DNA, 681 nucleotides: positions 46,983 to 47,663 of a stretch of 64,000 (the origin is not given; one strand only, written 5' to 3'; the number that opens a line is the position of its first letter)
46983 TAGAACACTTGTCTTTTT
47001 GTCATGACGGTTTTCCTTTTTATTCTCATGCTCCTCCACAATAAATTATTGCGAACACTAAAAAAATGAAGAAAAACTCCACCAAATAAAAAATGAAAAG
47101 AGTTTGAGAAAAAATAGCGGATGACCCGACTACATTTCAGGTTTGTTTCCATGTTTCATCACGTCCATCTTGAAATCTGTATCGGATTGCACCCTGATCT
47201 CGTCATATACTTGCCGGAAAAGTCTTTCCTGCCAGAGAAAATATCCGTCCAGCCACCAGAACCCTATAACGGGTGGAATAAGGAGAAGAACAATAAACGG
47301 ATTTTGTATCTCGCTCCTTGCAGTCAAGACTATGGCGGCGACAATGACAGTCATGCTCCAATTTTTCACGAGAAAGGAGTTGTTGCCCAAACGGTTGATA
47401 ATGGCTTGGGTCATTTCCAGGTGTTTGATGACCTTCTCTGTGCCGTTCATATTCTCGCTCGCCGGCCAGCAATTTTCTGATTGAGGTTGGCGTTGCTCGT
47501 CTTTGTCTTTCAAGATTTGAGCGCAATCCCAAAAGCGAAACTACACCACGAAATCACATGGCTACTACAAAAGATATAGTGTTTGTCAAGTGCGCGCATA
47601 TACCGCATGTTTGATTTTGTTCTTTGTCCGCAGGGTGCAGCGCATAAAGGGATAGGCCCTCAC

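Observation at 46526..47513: Thoeris-like module lacking ThsA: ThsB-family TIR protein paired with a standalone 2TM (SLATT-like) protein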

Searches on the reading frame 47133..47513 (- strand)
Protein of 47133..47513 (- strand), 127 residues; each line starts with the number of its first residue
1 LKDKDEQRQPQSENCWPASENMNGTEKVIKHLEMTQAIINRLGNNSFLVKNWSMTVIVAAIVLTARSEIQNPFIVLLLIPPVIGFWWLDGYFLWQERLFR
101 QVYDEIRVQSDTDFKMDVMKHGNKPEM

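Call 5: search_protein_families(library=pfam, proteins=[window:47133-47513:-], max_evalue=1)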
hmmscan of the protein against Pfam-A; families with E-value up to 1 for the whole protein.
seq(127 aa): 1 family
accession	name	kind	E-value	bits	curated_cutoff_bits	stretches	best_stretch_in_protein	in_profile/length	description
PF11683.13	DUF3278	-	0.0031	18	26.6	1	35-122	26-114/130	Protein of unknown function (DUF3278)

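Call 6: search_protein_families(library=padloc, proteins=[window:47133-47513:-], max_evalue=1)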
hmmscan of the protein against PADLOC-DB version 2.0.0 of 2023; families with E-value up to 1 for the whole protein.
seq(127 aa): 4 families
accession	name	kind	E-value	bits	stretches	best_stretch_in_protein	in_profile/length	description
PDLC04686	PDC-M50A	-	1.9e-31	107.1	1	26-121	3-98/134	-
PDLC04685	PDC-M50A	-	9.8e-31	104.7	1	26-120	3-97/130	-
PDLC04684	PDC-M50A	-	5.8e-18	63.8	1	26-107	12-88/159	-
PDLC04687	PDC-M50A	-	3.9e-17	60.6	1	28-111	12-95/144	-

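Call 7: search_protein_families(library=ncbifam, proteins=[window:47133-47513:-], max_evalue=1)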
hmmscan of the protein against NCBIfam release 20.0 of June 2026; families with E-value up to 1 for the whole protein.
seq(127 aa): 0 families

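Call 24: find_homologous_proteins(query=window:47133-47513:-, max_evalue=0.001)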
Query seq(127 aa) (127 aa): 722 proteins with E <= 0.001 among 727 candidates; the best 120 are listed.
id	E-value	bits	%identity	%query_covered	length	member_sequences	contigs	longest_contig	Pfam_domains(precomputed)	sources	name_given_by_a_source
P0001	9.5e-65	234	100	83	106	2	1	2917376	-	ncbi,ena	-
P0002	2.0e-50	188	79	83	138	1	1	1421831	-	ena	-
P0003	1.2e-49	185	79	83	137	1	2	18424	-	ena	-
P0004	1.7e-49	185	77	83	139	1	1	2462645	-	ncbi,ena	-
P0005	2.3e-49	184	77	83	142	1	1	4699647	-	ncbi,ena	-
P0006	3.4e-49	184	77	83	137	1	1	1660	-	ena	-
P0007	3.5e-49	184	78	83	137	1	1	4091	-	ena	-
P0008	9.8e-49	182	78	83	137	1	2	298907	-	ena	-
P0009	1.4e-48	182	77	83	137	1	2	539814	-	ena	-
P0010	1.4e-48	182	79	83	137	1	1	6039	-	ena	-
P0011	1.6e-48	182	77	83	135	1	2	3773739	-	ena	-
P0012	1.6e-48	182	77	83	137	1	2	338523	-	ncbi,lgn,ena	-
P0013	1.6e-48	182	78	83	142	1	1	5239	-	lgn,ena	-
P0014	2.0e-48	181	79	83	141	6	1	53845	-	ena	-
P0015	2.1e-48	181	79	83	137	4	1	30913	-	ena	-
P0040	2.3e-47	178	75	83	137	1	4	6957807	-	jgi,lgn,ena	jgi:hypothetical protein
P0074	9.1e-47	176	72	83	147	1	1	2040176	-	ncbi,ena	-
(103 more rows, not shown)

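Call 26: search_protein_families(library=pfam, alignment_id=A1, max_evalue=10)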
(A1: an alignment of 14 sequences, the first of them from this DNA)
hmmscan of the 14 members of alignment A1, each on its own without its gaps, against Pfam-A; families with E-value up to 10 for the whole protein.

A. member 1, seq(127 aa): 1 family
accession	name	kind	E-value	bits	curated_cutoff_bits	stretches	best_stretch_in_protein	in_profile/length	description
PF11683.13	DUF3278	-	0.0031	18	26.6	1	35-122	26-114/130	Protein of unknown function (DUF3278)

B. families by the number of members that match (of 14 scanned): 10 families
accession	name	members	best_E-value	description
PF11683.13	DUF3278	14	0.0004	Protein of unknown function (DUF3278)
PF24838.2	8xMP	6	0.00071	Octameric membrane protein family (8xMP)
PF04530.17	Viral_Beta_CD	2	0.077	Viral Beta C/D like family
PF05620.16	TMEM208_SND2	2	2.4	SRP-independent targeting protein 2/TMEM208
PF16996.10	Asp4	1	0.1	Accessory secretory protein Sec Asp4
PF17304.8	OM14_C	1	0.11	Mitochondrial outer membrane protein OM14, C-terminal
PF01248.31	Ribosomal_L7Ae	1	0.19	Ribosomal protein L7Ae/L30e/S12e/Gadd45 family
PF11241.13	DUF3043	1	0.47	Protein of unknown function (DUF3043)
PF06749.17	DUF1218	1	1.2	Protein of unknown function (DUF1218)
PF07850.20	Renin_r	1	8.2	Renin receptor-like transmembrane spanning segment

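Call 30: find_encoding_contigs(protein=P0001, flank=6000, max_places=3)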
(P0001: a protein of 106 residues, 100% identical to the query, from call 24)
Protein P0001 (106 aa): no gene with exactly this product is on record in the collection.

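Call 31: find_encoding_contigs(protein=P0004, flank=8000, max_places=3)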
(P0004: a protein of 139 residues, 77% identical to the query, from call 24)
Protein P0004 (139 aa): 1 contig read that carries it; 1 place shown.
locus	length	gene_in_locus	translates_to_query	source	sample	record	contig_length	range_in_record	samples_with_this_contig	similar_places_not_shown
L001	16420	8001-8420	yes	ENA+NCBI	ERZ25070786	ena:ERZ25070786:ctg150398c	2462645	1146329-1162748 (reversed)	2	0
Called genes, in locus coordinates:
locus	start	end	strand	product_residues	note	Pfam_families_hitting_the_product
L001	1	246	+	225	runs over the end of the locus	PF00117:GATase, PF07722:Peptidase_C26 (weak)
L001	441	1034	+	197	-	-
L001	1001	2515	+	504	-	PF12161:HsdM_N, PF01170:UPF0020 (faint), PF02384:N6_Mtase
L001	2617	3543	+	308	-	PF12760:Zn_ribbon_IS1595 (weak), PF12762:DDE_Tnp_IS1595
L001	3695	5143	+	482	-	PF01555:N6_N4_Mtase, PF01844:HNH, PF14279:HNH_5 (faint)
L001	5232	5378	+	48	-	-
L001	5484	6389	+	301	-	PF01420:Methylase_S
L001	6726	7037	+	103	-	-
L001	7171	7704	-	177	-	-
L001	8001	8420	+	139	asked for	-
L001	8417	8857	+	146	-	PF08937:ThsB_TIR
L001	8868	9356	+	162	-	PF08937:ThsB_TIR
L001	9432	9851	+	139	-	-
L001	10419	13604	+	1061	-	PF04313:HSDR_N, PF04851:ResIII, PF18766:SWI2_SNF2, PF22679:T1R_D3-like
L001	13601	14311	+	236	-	PF01863:YgjP-like, PF08325:WLM (faint)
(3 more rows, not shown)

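Call 32: find_encoding_contigs(protein=P0005, flank=8000, max_places=2)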
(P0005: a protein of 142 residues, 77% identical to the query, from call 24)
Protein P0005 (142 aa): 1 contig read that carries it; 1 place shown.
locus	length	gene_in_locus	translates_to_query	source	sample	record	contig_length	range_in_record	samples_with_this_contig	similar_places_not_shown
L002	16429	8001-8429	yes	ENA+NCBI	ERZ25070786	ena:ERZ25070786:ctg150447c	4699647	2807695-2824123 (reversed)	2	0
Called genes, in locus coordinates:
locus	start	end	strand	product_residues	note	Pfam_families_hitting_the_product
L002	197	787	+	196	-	PF01965:DJ-1_PfpI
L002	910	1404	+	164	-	PF16867:DMSP_lyase (weak), PF00190:Cupin_1 (weak), PF01050:MannoseP_isomer, PF07883:Cupin_2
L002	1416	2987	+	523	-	PF02638:GHL10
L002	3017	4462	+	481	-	-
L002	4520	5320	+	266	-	PF05721:PhyH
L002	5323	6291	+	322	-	PF05721:PhyH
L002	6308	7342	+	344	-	PF08240:ADH_N, PF16912:Glu_dehyd_C, PF00107:ADH_zinc_N, PF13602:ADH_zinc_N_2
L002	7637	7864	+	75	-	-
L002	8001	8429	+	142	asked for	-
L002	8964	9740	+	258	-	-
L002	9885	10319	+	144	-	-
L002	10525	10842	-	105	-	PF03626:COX4_pro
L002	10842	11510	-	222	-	PF00510:COX3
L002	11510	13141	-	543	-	PF00115:COX1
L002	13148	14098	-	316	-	PF02790:COX2_TM (weak), PF13473:Cupredoxin_1 (weak), PF00116:COX2, PF00034:Cytochrom_C, PF13442:Cytochrome_CBB3 (weak)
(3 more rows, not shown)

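Call 33: find_encoding_contigs(protein=P0040, flank=8000, max_places=3)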
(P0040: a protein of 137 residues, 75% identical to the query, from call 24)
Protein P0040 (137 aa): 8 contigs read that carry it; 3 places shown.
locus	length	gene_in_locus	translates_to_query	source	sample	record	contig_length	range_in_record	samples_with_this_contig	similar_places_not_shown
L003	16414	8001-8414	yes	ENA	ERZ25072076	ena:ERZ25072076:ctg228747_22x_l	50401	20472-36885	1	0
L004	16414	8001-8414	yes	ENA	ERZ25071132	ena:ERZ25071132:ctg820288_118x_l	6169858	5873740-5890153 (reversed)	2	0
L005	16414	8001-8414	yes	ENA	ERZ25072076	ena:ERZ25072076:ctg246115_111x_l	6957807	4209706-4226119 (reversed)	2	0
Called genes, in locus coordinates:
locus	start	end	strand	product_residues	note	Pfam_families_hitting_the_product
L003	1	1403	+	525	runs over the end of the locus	-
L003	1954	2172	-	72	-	-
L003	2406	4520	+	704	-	PF00931:NB-ARC (faint), PF25199:nSTAND_NTPase5 (faint)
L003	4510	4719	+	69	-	-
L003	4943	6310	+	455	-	-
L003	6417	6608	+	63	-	-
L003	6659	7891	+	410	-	PF04326:SLFN_AlbA_2, PF13749:HATPase_c_4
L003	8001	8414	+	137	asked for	-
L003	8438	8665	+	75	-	-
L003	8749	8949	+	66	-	-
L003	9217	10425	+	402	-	PF13676:TIR_2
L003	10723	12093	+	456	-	PF01966:HD, PF19276:HD_assoc_2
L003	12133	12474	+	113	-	-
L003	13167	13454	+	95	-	-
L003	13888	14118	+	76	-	PF24693:DUF7660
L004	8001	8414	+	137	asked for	-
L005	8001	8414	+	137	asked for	-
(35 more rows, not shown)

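Call 34: find_encoding_contigs(protein=P0074, flank=8000, max_places=2)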
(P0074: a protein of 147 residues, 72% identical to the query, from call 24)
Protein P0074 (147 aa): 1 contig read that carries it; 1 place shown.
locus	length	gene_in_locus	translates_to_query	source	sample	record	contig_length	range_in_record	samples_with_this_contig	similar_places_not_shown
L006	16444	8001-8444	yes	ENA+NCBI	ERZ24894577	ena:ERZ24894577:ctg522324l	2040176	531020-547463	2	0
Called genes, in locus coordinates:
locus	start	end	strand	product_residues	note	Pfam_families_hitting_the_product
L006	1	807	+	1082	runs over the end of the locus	PF13091:PLDc_2 (weak), PF00176:SNF2-rel_dom, PF04851:ResIII (weak), PF00271:Helicase_C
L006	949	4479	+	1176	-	PF02384:N6_Mtase (faint), PF07669:Eco57I, PF12950:TaqI_C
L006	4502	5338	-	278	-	PF12950:TaqI_C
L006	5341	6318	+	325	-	PF00589:Phage_integrase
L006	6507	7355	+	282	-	PF20320:DUF6615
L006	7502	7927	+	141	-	PF08937:ThsB_TIR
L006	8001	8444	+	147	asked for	-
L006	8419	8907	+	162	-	PF08937:ThsB_TIR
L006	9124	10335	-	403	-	-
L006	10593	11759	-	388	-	-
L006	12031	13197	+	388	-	PF01939:NucS_C (weak)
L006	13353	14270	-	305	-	PF00753:Lactamase_B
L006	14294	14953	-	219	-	-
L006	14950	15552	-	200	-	-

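Call 36: find_related_loci(query=A2, collection=genome_contigs, flank=6000)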
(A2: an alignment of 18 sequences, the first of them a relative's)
Query A2 (138 aa) in genome_contigs; peptide patterns used: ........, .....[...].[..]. (x = any residue, [..] = any of these).
133 stretches matched a pattern; 95 encode a relative of the query (tblastn E <= 1e-3); the best 80 are kept; 80 distinct loci.
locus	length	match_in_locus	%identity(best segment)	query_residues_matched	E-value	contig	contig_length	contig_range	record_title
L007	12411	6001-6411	82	1-137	1e-75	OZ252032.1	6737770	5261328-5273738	MAG: Candidatus Poribacteria bacterium isolate aa3f26ad-70d9-470a-add4-ad97223fdacd genome assembly, chromosome: 1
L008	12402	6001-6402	83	1-134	9e-75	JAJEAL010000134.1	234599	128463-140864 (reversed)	MAG: Candidatus Poribacteria bacterium isolate jk18x7bins.5 k141_596728, whole genome shotgun sequence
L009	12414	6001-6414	80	1-134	4e-72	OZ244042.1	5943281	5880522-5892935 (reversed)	MAG: Candidatus Poribacteria bacterium isolate 82c2f847-b3a6-4516-8f18-366283cf6473 genome assembly, chromosome: 1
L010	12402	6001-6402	80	1-134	3e-71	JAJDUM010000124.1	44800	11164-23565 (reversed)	MAG: Candidatus Poribacteria bacterium isolate jk18x1bzbins.78 k141_1451900, whole genome shotgun sequence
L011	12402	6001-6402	77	1-137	9e-71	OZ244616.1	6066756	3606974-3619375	MAG: Candidatus Poribacteria bacterium isolate e5250d40-67f0-410b-965f-0d198546f1b0 genome assembly, chromosome: 1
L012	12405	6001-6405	74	1-135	9e-71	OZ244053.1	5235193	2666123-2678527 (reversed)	MAG: Terriglobia bacterium isolate c15e5db1-7159-4592-9896-25da90492a0a genome assembly, chromosome: 1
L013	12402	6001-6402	77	1-137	1e-70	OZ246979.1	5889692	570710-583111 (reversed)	MAG: Candidatus Poribacteria bacterium isolate b1f05427-043e-45ba-8b49-4d0e3d1ba290 genome assembly, chromosome: 1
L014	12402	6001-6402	77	1-134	2e-70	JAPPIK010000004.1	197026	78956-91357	MAG: Candidatus Poribacteria bacterium isolate RHO2_bin_20 NODE_91_length_197026_cov_35.179763, whole genome shotgun seq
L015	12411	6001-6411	75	1-137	5e-70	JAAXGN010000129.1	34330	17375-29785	MAG: Candidatus Poribacteria bacterium isolate Plut_88864 filtered_Plut_88864_genomic_contig_51496, whole genome shotgun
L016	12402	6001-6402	81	1-134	5e-70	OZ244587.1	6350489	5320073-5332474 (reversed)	MAG: Candidatus Poribacteria bacterium isolate 01ec1ce0-d2a5-493a-a37f-f7455bcb6da2 genome assembly, chromosome: 1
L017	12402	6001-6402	72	1-134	2e-69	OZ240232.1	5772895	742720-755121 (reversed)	MAG: Candidatus Versatilivoraceae bacterium isolate ed3112cf-5d09-4b03-98f8-4139f083c0eb genome assembly, chromosome: 1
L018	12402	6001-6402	76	1-134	1e-69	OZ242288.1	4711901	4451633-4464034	MAG: uncultured Candidatus Binatia bacterium isolate 92a940bf-e797-4da1-8ec4-eab1d584ba41 genome assembly, chromosome: 1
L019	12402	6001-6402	73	1-134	2e-69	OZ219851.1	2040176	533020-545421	MAG: Opitutales bacterium isolate e4292735-b3b5-42df-bce3-ad3ef7a88f44 genome assembly, chromosome: 10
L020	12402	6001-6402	79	1-134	1e-69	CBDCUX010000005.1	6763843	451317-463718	MAG: Candidatus Poribacteria bacterium isolate e6ba5316-27cc-4a72-bad8-a94c688688a0 genome assembly, contig: contig_5, w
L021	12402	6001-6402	77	1-137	2e-69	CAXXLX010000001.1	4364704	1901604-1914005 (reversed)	MAG: Candidatus Poribacteria bacterium isolate 1c23486e-f1bb-4f7c-a5ff-9ffc904aba33 genome assembly, contig: contig_1, w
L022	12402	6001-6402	73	1-137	6e-69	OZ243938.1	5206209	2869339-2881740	MAG: Candidatus Poribacteria bacterium isolate 1d27aecb-7b08-4092-90e4-ddfc7d8e693b genome assembly, chromosome: 1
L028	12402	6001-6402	72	1-137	2e-68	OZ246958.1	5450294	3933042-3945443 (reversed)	MAG: Candidatus Poribacteria bacterium isolate eb1091dc-daf2-4aeb-812c-2eaa76c9e045 genome assembly, chromosome: 1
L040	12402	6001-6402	72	1-137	5e-66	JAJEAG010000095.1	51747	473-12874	MAG: Candidatus Poribacteria bacterium isolate jk18x7bins.36 k141_1860766, whole genome shotgun sequence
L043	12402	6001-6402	72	1-134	2e-65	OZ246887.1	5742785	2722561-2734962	MAG: Candidatus Binatia bacterium isolate b8ec8574-1247-4dd4-b016-8701380be1a0 genome assembly, chromosome: 1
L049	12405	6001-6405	75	1-135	7e-64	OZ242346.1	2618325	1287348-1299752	MAG: Nitrospirales bacterium isolate 9c02dde2-7a43-4f12-96c5-beceef923469 genome assembly, chromosome: 1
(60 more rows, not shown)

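Call 42: predict_structure(alignment_id=A2)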
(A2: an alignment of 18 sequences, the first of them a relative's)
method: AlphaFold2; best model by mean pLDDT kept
length: 138 residues; sequences in the alignment: 18
mean_pLDDT: 62.4   pTM: 0.37
mean pLDDT of the five models: 62.4, 57.8, 55.7, 54.9, 54.4
residues with pLDDT >= 90: 0; 70-90: 25; 50-70: 98; < 50: 15
segments of 3 or more residues with pLDDT < 50: 91-97, 100-106
pLDDT, mean of each block of 10 residues (from residue 1): 58 61 58 63 61 67 69 66 58 47 51 69 77 71
secondary structure, 60 per line:
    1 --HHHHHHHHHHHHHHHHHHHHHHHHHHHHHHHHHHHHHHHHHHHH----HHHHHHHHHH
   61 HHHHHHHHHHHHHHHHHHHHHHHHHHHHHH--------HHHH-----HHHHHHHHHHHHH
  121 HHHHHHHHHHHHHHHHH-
elements in order: H3-46 H51-90 H99-102 H108-137
